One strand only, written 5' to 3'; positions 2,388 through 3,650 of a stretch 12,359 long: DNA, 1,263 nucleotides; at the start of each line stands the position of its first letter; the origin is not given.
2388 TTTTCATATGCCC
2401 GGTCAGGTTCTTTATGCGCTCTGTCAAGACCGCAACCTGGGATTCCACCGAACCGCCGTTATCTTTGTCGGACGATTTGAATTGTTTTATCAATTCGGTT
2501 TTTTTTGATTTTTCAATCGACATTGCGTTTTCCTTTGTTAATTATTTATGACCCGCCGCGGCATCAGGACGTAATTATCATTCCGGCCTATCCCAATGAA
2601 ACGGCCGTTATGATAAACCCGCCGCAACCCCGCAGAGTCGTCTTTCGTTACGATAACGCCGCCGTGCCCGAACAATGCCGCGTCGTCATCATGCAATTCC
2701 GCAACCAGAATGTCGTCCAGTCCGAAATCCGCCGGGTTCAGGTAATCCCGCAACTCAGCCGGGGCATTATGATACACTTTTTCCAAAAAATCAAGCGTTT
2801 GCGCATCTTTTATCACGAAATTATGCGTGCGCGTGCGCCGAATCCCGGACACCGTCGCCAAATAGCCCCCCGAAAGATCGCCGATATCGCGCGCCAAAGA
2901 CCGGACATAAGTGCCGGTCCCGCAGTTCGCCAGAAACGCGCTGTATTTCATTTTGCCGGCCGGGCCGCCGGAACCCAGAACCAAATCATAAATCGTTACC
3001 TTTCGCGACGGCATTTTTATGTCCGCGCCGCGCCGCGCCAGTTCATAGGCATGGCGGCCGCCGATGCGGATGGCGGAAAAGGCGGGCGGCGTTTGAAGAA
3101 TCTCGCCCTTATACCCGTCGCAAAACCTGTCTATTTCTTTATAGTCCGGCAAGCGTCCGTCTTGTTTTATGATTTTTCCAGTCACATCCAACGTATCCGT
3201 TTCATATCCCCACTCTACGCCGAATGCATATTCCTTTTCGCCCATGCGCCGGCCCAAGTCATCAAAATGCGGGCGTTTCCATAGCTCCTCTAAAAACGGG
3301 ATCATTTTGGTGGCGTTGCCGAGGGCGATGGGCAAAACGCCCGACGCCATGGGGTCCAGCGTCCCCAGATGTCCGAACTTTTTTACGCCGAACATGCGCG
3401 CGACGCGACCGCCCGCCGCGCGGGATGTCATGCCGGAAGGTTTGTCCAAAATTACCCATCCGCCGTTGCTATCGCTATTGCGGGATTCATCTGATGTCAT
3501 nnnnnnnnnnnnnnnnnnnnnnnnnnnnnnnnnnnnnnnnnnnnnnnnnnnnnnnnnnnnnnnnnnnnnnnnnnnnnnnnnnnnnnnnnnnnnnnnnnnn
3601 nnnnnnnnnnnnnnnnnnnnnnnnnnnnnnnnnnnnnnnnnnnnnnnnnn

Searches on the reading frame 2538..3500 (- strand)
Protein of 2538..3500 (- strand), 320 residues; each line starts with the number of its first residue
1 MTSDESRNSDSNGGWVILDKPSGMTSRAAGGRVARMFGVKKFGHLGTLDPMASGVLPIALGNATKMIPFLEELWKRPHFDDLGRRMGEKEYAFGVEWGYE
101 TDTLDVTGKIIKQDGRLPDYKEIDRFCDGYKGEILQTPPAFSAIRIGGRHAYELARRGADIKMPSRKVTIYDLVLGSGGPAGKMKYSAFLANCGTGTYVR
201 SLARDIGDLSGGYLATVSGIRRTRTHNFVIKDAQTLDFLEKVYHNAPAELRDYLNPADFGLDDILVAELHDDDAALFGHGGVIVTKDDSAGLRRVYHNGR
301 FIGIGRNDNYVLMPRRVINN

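Call 8: search_protein_families(library=pfam, proteins=[window:2538-3500:-], max_evalue=1)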
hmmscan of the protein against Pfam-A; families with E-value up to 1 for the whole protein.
window:2538-3500:- (320 aa): 3 families
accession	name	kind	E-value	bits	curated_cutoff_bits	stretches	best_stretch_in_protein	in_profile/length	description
PF01509.24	TruB_N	-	2.1e-39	135.7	27.3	2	87-199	40-149/149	TruB family pseudouridylate synthase (N terminal domain)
PF09157.17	TruB-C_2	-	5e-08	33.2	21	1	268-318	4-57/57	Pseudouridine synthase II TruB, C-terminal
PF16198.10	TruB_C_2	-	1.7e-06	28.5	29.3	1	200-260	1-64/66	tRNA pseudouridylate synthase B C-terminal domain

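Call 17: find_related_loci(query=window:2538-3500:-, collection=genome_contigs, flank=6000)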
Query window:2538-3500:- (320 aa) in genome_contigs; peptide patterns used: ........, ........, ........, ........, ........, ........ (x = any residue, [..] = any of these).
33 stretches matched a pattern; 5 encode a relative of the query (tblastn E <= 1e-3); 5 distinct loci.
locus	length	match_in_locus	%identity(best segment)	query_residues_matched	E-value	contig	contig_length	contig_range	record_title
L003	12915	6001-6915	66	14-320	1e-135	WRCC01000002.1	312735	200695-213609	MAG: Alphaproteobacteria bacterium isolate Lab288P3bin109 Ga0123353_10000004, whole genome shotgun sequence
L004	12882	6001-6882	49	7-318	3e-85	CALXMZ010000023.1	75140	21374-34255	MAG: uncultured Alphaproteobacteria bacterium isolate E02__bin298 genome assembly, contig: E02__k127_4566882, whole geno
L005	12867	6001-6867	50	14-318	2e-84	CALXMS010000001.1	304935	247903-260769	MAG: uncultured Alphaproteobacteria bacterium isolate BRZ_MB__bin43 genome assembly, contig: BRZ_MB__NODE_27_length_3049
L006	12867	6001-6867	48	13-318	5e-78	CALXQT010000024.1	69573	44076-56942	MAG: uncultured Alphaproteobacteria bacterium isolate E20__bin73 genome assembly, contig: E20__k127_4136254, whole genom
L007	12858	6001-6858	45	12-319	1e-74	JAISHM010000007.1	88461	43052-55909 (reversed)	MAG: Rickettsiales bacterium isolate Hm464_bin176 k119_1261560, whole genome shotgun sequence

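Call 35: search_protein_families(library=pfam, proteins=[L006:5495-5992:+, L005:5492-5989:+, L004:5502-6011:+], max_evalue=1)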
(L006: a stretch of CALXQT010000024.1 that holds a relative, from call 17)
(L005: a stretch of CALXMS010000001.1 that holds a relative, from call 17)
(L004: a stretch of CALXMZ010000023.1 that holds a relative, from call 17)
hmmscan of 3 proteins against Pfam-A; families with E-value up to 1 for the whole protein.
L006:5495-5992:+ (165 aa): 1 family
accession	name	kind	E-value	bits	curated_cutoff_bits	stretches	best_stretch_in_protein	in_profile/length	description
PF22040.1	U9-ORF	-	0.44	11.5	27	1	18-58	29-69/81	Secreted glycosylated protein U9-ORF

L005:5492-5989:+ (165 aa): 0 families

L004:5502-6011:+ (169 aa): 0 families

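Call 38: find_homologous_proteins(query=A2, max_evalue=0.01)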
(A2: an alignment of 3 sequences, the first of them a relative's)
Query A2 (3 sequences) (165 aa, profile of the alignment): 11 proteins with E <= 0.01 among 492 candidates.
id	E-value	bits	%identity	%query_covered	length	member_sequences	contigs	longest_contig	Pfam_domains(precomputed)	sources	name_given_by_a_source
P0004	7.1e-88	311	77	100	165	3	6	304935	-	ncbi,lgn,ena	-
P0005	4.0e-87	308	98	100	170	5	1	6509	-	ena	-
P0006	8.9e-64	232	24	49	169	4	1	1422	-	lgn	-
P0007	1.2e-55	206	65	100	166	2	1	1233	-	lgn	-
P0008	6.2e-53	197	62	100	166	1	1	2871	-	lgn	-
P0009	1.2e-52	196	63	100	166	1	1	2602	-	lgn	-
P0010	9.1e-51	190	58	100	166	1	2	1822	-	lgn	-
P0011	4.6e-50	188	58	100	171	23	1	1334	-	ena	-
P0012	3.7e-46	175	24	96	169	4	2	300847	-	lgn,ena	-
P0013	9.7e-33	131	27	49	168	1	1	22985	-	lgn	-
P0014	8.1e-27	112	41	96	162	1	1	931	-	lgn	-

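Call 47: find_related_loci(query=window:2538-3500:-, collection=metagenome_contigs, flank=4000)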
Query window:2538-3500:- (320 aa) in metagenome_contigs; peptide patterns used: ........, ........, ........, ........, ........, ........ (x = any residue, [..] = any of these).
83 stretches matched a pattern; 10 encode a relative of the query (tblastn E <= 1e-3); 10 distinct loci.
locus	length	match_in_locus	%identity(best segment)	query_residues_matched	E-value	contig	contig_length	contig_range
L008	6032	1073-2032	100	1-320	0e+0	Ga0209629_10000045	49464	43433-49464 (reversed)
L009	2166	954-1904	68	10-320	1e-156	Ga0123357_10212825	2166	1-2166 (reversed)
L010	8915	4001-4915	66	14-320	8e-136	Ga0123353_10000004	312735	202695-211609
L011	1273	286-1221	63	5-319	6e-142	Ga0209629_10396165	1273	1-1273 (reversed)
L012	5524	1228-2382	51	14-319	3e-110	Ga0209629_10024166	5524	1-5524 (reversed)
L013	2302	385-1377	55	9-320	4e-114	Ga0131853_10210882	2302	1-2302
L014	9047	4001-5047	48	9-320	1e-100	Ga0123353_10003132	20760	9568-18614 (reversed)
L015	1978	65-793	56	89-320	2e-86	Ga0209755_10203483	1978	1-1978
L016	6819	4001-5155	51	14-319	4e-110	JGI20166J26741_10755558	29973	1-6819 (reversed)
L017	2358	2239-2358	90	14-53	7e-19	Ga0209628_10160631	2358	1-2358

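Call 67: find_encoding_contigs(protein=P0013, flank=4000, max_places=3)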
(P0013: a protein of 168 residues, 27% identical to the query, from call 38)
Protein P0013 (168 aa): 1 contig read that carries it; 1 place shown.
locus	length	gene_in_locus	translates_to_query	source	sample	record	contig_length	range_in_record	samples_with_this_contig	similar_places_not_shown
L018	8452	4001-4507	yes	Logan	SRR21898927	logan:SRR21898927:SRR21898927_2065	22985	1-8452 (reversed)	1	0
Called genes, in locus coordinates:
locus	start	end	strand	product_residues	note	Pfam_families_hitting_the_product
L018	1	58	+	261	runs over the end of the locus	PF03167:UDG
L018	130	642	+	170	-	PF05198:IF3_N, PF00707:IF3_C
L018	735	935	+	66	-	PF02609:Exonuc_VII_S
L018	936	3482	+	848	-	PF01624:MutS_I, PF05188:MutS_II, PF05192:MutS_III, PF05190:MutS_IV, PF00488:MutS_V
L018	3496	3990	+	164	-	-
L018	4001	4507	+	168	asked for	-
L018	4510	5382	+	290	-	PF01509:TruB_N, PF16198:TruB_C_2 (faint), PF09157:TruB-C_2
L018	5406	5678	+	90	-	PF00312:Ribosomal_S15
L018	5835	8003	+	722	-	PF01138:RNase_PH, PF03725:RNase_PH_C, PF03726:PNPase, PF01138:RNase_PH, PF00013:KH_1, PF00575:S1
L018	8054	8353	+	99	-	PF02575:YbaB_DNA_bd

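Call 68: find_encoding_contigs(protein=P0012, flank=4000, max_places=3)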
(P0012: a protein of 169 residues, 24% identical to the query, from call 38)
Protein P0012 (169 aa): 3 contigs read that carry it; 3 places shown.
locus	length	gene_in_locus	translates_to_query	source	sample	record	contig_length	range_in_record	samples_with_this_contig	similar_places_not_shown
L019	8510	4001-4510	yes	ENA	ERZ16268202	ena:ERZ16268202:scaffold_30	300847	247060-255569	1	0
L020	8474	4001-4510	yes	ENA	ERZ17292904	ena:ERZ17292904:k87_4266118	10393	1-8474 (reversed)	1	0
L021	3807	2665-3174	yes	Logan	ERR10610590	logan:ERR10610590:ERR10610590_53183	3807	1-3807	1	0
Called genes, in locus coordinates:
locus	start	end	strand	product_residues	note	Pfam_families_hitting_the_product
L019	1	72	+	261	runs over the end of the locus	PF03167:UDG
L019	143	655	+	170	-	PF05198:IF3_N, PF00707:IF3_C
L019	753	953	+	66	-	PF02609:Exonuc_VII_S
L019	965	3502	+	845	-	PF01624:MutS_I, PF05188:MutS_II, PF05192:MutS_III, PF05190:MutS_IV, PF00488:MutS_V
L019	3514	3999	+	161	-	-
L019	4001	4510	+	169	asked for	-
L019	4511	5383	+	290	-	PF01509:TruB_N, PF16198:TruB_C_2 (weak), PF09157:TruB-C_2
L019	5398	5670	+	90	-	PF00312:Ribosomal_S15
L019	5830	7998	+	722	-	PF01138:RNase_PH, PF03725:RNase_PH_C, PF03726:PNPase, PF01138:RNase_PH, PF00013:KH_1, PF00575:S1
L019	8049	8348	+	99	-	PF02575:YbaB_DNA_bd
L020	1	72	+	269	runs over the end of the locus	PF03167:UDG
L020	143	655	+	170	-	PF05198:IF3_N, PF00707:IF3_C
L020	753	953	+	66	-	PF02609:Exonuc_VII_S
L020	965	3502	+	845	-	PF01624:MutS_I, PF05188:MutS_II, PF05192:MutS_III, PF05190:MutS_IV, PF00488:MutS_V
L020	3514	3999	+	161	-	-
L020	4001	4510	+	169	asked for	-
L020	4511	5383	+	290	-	PF01509:TruB_N, PF16198:TruB_C_2 (weak), PF09157:TruB-C_2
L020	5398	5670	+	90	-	PF00312:Ribosomal_S15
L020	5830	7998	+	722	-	PF01138:RNase_PH, PF03725:RNase_PH_C, PF03726:PNPase, PF01138:RNase_PH, PF00013:KH_1, PF00575:S1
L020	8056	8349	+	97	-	PF02575:YbaB_DNA_bd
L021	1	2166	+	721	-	?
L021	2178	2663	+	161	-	-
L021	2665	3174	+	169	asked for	-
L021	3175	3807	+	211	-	?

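Call 72: predict_structure(alignment_id=A5)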
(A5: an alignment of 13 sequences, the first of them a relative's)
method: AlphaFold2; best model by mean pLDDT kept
length: 165 residues; sequences in the alignment: 13
mean_pLDDT: 83.2   pTM: 0.79
mean pLDDT of the five models: 83.2, 82.0, 81.2, 81.1, 79.4
residues with pLDDT >= 90: 84; 70-90: 48; 50-70: 26; < 50: 7
segments of 3 or more residues with pLDDT < 50: 104-106
pLDDT, mean of each block of 10 residues (from residue 1): 91 75 93 75 59 94 88 94 92 80 52 85 91 85 91 92 71
secondary structure, 60 per line:
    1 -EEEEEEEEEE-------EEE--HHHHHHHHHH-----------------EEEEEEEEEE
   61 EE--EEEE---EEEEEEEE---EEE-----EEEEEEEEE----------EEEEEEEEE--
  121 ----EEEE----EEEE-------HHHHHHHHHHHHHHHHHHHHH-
elements in order: E2-11 E19-21 H24-33 E51-62 E65-68 E72-79 E83-85 E91-99 E110-118 E125-128 E133-136 H144-164

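Call 76: fold_search(model_id=the predicted structure, library=pdb)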
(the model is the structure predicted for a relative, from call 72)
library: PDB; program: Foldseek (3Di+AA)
matches with E <= 10: 151; with E <= 0.001: 0
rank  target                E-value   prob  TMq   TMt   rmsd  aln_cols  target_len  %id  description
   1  7qhs_5                4.8e-01  0.03  0.12  0.05  22.5       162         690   12  S. cerevisiae CMGE nucleating origin DNA melting (released 2022-06-15)
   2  8kg6_5                7.5e-01  0.03  0.11  0.05  15.3       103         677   16  Yeast replisome in state I (released 2023-12-06)
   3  8rif_5                7.5e-01  0.02  0.12  0.05  25.2       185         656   12  Cryo-EM structure of the MCM double hexamer loaded onto dsDNA. (released 2025-01-01)
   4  8fu5_C                9.4e-01  0.12  0.17  0.07  11.2       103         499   14  Crystal structure of Fe-CAO1 in complex with piceatannol (released 2024-08-07)
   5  9caq_7                1.1e+00  0.05  0.10  0.04  15.5        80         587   12  Cryo-EM structure of a human MCM2-7 double hexamer formed from independently loaded MCM2-7 single hexamers (released 2024-10-02)
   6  5u8x_C                1.2e+00  0.11  0.17  0.07  11.2       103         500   14  Crystal structure of Fe-CAO1 (released 2017-05-31)
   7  7yrn_A                1.2e+00  0.03  0.13  0.06  16.4       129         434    8  Cyro-EM structure of HCMV glycoprotein B in complex with 1B03 Fab (released 2023-08-16)
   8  8w0f_F                1.2e+00  0.02  0.11  0.05  22.6       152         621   12  Cryo-EM structure of a human MCM2-7 double hexamer on dsDNA (released 2024-10-02)
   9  6zea                  1.9e+00  0.05  0.14  0.08  12.8        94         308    8  Strictosidine Synthase from Catharanthus roseus in complex with racemic 1-methyl-2,3,4,9-tetrahydro-1H-beta-carboline (released 2020-09-02)
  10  9e2w_5                1.9e+00  0.01  0.13  0.06  20.9       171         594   10  Cryo-EM structure of yeast CMG helicase stalled at G4-containing DNA template, state 1 (released 2025-03-26)
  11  6uuj_C                2.2e+00  0.09  0.13  0.09  11.4        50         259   14  Structure of PE5-PPE4-EspG3 complex from the type VII (ESX-3) secretion system, space group P212121 (released 2020-01-29)
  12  8xvr_C                2.2e+00  0.08  0.12  0.04  12.8        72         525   11  Crystal structure of inulosucrase from Lactobacillus reuteri 121 mutant R544W (released 2025-01-22)
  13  5sxl                  2.2e+00  0.07  0.16  0.11  14.7       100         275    9  Structure of EspG3 chaperone from the type VII (ESX-3) secretion system, space group P3221 (released 2016-08-24)
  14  4imb_B                2.2e+00  0.04  0.13  0.08  14.4       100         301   10  Structure of strictosidine synthase in complex with 2-(1-methyl-1H-indol-3-yl)ethanamine (released 2014-01-29)
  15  8xvr_B                2.3e+00  0.07  0.12  0.04  12.8        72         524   11  Crystal structure of inulosucrase from Lactobacillus reuteri 121 mutant R544W (released 2025-01-22)
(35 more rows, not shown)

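Call 80: fold_search(model_id=the predicted structure, library=viral)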
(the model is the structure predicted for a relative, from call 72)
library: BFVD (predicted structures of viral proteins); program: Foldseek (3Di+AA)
matches with E <= 10: 298; with E <= 0.001: 0
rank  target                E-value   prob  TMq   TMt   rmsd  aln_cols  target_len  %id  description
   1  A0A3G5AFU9            3.3e-01  0.80  0.20  0.07   3.6        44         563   16  Putative polynucleotide kinase [Solivirus sp.]
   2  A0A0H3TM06            3.5e-01  0.08  0.11  0.06  17.8        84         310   10  (no name in the UniProt tables at hand)
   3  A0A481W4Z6            5.9e-01  0.13  0.18  0.22  13.1       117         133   14  Uncharacterized protein [Pseudomonas phage Psa21]
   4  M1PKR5                6.6e-01  0.08  0.15  0.05  13.1        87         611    8  (no name in the UniProt tables at hand)
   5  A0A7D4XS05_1          6.6e-01  0.06  0.14  0.03  21.7       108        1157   14  (no name in the UniProt tables at hand)
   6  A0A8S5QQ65            7.8e-01  0.09  0.17  0.07  16.1       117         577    8  PcfJ like protein [Caudovirales sp. ctkvU4]
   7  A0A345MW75            8.7e-01  0.47  0.26  0.45   5.1        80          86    6  (no name in the UniProt tables at hand)
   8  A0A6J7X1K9            8.7e-01  0.15  0.31  0.11   9.5       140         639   13  Uncharacterized protein [uncultured Caudovirales phage]
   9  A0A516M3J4            8.7e-01  0.10  0.14  0.17  10.5        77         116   17  (no name in the UniProt tables at hand)
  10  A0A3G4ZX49            8.7e-01  0.08  0.15  0.11  13.3       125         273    9  Uncharacterized protein [Edafosvirus sp.]
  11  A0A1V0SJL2            9.2e-01  0.06  0.15  0.10  15.5       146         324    6  Uncharacterized protein [Klosneuvirus KNV1]
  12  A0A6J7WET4            9.7e-01  0.11  0.25  0.09  13.9       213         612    9  Proprotein convertase, P [uncultured Caudovirales phage]
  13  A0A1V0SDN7            9.7e-01  0.08  0.21  0.05  14.5       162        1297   12  LicD/FKTN/FKRP nucleotidyltransferase domain-containing protein [Indivirus ILV1]
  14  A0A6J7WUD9            1.0e+00  0.33  0.26  0.39   4.5        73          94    5  Uncharacterized protein [uncultured Caudovirales phage]
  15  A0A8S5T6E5            1.1e+00  0.07  0.19  0.28  15.1       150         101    6  Natural cytotoxicity triggering receptor 1 cytotoxicity receptor, NKp46, NK.2A [Siphoviridae sp. ctxMM9]
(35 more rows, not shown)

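Call 87: search_solved_structures(query=A3, max_evalue=10)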
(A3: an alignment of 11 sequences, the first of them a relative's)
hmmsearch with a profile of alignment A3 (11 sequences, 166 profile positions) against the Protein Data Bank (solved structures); distinct sequences matched with E-value up to 10: 7.
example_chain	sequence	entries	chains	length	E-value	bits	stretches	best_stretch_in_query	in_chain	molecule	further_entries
6no0_A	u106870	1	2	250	0.37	13.9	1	89-147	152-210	Succinate--CoA ligase [ADP-forming] subunit beta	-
6no1_A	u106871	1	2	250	0.37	13.9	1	89-147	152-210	Succinate--CoA ligase [ADP-forming] subunit beta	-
6no4_A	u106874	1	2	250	0.37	13.9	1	89-147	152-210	Succinate--CoA ligase [ADP-forming] subunit beta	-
6no3_A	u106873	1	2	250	0.38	13.9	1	89-147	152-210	Succinate--CoA ligase [ADP-forming] subunit beta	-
6no2_A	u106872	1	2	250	0.38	13.9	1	89-147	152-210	Succinate--CoA ligase [ADP-forming] subunit beta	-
6no5_A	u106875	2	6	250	0.38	13.9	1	89-147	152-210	Succinate--CoA ligase [ADP-forming] subunit beta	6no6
4qlx_A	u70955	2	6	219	0.79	12.9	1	118-156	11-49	Nitroreductase family protein | Enone reductase CLA-ER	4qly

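Call 100: find_related_loci(query=A3, collection=viral_contigs, flank=3000)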
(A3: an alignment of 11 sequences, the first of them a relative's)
Query A3 (165 aa) in viral_contigs; peptide patterns used: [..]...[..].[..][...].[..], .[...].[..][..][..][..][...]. (x = any residue, [..] = any of these).
59 stretches matched a pattern, but none encodes a relative of the query by tblastn (E <= 1e-3).
